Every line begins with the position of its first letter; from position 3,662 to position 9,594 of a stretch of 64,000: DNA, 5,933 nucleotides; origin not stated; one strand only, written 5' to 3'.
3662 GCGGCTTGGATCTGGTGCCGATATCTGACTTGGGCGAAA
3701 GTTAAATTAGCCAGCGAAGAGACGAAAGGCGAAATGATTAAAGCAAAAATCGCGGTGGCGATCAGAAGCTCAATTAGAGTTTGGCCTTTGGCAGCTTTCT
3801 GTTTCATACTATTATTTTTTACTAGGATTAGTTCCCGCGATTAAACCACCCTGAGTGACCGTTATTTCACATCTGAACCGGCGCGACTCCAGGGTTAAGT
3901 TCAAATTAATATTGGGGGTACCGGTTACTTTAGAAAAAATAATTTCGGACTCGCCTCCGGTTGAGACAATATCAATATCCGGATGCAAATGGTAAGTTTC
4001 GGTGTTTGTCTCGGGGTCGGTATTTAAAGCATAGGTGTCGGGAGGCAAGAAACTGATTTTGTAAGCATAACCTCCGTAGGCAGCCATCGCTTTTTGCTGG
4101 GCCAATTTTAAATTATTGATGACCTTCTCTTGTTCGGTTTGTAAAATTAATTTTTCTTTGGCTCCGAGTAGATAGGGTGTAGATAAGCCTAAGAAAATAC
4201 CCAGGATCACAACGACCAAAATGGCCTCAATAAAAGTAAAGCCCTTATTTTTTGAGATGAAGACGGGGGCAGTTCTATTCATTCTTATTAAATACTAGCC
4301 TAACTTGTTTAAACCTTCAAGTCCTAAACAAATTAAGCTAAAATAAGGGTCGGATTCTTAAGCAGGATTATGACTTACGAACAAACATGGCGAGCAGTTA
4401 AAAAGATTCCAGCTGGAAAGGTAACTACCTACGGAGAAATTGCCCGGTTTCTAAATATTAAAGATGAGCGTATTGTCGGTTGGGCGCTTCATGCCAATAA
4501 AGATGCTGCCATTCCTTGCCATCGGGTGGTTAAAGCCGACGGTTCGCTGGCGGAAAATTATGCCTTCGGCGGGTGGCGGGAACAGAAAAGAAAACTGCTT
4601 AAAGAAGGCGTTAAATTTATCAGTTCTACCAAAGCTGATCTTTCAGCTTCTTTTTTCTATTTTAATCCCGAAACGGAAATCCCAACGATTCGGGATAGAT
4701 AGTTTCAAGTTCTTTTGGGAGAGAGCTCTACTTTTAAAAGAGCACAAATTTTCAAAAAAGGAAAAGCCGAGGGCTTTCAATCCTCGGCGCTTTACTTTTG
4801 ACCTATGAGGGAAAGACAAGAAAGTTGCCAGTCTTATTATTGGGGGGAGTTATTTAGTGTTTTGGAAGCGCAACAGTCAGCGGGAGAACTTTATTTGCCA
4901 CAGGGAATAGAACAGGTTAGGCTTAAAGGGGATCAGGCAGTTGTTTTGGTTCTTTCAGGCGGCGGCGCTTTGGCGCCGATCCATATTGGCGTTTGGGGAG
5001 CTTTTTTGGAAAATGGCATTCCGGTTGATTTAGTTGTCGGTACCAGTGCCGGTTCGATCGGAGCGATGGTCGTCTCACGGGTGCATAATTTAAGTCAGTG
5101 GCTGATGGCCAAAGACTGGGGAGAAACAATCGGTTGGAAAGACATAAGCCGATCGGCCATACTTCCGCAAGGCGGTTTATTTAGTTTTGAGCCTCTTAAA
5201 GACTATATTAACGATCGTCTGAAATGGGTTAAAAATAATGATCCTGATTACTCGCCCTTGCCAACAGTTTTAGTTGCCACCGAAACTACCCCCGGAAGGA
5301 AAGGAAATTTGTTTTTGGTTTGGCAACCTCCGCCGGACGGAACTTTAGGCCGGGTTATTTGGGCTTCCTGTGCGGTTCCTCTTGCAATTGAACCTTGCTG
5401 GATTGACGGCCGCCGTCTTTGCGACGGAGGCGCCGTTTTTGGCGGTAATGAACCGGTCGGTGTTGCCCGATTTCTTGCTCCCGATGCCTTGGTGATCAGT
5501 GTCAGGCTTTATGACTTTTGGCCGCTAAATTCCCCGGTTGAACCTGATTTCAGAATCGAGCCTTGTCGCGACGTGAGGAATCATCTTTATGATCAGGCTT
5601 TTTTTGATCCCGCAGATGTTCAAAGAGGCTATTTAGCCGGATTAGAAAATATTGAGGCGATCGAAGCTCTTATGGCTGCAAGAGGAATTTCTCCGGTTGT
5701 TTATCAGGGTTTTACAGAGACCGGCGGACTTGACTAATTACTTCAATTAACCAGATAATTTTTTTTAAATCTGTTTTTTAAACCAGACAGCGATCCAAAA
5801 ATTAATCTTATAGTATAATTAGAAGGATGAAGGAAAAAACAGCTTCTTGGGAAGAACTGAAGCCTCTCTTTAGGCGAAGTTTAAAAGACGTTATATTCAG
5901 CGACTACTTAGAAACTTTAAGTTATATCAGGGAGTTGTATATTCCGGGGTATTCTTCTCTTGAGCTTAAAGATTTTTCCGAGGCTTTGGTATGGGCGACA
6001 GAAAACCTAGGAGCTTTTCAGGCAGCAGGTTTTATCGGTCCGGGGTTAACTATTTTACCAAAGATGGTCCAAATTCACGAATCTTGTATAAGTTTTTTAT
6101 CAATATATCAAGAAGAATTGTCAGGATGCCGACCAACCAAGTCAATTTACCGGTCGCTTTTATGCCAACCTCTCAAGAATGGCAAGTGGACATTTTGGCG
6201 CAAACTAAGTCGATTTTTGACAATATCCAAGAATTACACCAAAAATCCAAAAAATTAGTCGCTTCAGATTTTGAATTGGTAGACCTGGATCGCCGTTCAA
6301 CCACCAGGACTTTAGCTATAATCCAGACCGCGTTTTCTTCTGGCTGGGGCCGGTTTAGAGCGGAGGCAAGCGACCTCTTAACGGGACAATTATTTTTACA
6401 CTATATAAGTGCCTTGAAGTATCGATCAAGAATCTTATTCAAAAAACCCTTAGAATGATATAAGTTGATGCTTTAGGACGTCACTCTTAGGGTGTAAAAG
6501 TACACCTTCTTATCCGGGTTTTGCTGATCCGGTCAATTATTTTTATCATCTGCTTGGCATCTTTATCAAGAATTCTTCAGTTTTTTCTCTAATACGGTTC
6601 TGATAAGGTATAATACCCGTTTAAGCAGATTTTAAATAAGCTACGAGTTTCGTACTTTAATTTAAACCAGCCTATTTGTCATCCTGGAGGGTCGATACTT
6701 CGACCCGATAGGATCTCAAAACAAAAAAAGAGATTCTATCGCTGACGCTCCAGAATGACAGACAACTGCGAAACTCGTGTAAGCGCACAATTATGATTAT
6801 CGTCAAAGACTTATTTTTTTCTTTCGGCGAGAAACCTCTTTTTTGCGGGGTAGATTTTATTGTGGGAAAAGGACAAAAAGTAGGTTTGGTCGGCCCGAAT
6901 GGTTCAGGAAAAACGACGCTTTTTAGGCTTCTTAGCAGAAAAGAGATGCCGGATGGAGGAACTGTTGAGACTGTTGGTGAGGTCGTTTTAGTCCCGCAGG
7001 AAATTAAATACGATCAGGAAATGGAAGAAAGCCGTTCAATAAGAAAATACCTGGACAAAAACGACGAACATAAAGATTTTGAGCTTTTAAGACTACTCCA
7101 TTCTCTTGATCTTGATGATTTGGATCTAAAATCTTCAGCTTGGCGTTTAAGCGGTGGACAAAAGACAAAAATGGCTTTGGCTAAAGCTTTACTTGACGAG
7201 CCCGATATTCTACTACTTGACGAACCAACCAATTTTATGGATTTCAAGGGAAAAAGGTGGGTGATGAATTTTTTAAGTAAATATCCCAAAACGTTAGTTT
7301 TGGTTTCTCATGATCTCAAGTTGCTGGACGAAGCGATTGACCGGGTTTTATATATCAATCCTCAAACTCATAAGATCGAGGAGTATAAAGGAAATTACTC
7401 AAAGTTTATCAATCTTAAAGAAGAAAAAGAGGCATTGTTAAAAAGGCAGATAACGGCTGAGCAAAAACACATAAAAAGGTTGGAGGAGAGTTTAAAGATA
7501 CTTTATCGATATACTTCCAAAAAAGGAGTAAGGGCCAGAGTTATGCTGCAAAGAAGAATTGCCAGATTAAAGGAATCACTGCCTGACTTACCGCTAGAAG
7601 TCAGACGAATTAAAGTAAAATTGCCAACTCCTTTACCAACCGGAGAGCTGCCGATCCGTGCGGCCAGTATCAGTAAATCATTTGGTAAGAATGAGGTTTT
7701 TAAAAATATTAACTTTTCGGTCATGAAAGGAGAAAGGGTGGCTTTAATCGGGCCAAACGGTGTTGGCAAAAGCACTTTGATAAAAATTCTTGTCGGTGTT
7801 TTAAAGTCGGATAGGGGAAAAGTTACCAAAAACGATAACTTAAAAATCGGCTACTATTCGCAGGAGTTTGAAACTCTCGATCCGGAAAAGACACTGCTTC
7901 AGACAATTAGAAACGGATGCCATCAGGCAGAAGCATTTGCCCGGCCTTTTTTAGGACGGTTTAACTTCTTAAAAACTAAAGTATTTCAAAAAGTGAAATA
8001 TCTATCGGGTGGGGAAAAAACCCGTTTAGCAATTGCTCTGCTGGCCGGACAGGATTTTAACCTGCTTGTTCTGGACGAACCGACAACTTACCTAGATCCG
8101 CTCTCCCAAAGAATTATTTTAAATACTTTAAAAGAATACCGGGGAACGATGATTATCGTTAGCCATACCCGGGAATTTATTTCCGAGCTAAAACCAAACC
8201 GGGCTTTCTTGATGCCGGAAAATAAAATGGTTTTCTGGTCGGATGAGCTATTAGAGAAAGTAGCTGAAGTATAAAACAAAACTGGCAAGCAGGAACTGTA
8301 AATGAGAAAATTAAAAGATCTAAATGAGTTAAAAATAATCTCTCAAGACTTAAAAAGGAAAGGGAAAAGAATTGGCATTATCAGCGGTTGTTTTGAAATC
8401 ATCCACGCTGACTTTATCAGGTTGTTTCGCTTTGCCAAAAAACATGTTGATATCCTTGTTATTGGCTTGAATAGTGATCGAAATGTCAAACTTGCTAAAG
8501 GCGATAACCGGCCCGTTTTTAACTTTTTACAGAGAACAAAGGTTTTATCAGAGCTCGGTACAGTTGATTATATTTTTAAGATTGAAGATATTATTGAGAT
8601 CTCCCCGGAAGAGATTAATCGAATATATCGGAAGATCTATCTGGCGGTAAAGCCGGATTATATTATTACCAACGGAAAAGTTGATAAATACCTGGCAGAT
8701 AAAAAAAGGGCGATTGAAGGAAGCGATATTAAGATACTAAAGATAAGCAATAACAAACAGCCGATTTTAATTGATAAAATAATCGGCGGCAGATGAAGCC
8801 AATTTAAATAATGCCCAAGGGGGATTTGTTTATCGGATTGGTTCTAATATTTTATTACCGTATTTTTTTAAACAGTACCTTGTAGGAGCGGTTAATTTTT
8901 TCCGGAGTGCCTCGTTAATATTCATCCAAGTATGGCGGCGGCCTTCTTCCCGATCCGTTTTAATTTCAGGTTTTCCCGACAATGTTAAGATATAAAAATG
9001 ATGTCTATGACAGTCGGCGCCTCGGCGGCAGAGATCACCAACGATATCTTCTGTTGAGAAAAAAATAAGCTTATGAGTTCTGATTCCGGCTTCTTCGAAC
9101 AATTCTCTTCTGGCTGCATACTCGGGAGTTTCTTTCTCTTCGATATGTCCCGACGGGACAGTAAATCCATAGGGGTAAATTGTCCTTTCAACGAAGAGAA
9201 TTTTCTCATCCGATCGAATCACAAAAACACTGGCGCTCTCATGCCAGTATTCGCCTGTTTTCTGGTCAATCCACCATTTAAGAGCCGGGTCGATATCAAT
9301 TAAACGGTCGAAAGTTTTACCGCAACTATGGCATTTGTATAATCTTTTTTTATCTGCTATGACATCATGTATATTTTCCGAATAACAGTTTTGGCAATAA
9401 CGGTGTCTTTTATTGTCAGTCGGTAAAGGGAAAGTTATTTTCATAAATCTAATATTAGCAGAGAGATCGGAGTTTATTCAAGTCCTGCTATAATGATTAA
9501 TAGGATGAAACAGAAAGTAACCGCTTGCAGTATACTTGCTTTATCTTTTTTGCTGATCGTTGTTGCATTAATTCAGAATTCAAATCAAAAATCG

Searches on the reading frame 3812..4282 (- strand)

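Call 70: search_protein_families(library=pfam, proteins=[window:3812-4282:-], max_evalue=0.001)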
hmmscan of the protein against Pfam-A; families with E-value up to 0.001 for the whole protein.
window:3812-4282:- (156 aa): 1 family
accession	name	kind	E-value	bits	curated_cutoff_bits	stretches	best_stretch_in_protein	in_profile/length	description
PF07963.17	N_methyl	-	6.6e-06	25.9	21.2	1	10-33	2-25/27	Prokaryotic N-terminal methylation motif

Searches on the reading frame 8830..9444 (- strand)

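Call 70: search_protein_families(library=pfam, proteins=[window:8830-9444:-], max_evalue=0.001)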
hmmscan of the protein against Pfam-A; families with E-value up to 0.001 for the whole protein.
window:8830-9444:- (204 aa): 1 family
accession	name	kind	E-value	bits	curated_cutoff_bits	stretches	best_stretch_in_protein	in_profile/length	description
PF00293.34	NUDIX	-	1.8e-19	70.5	21.1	1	68-193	3-132/134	NUDIX domain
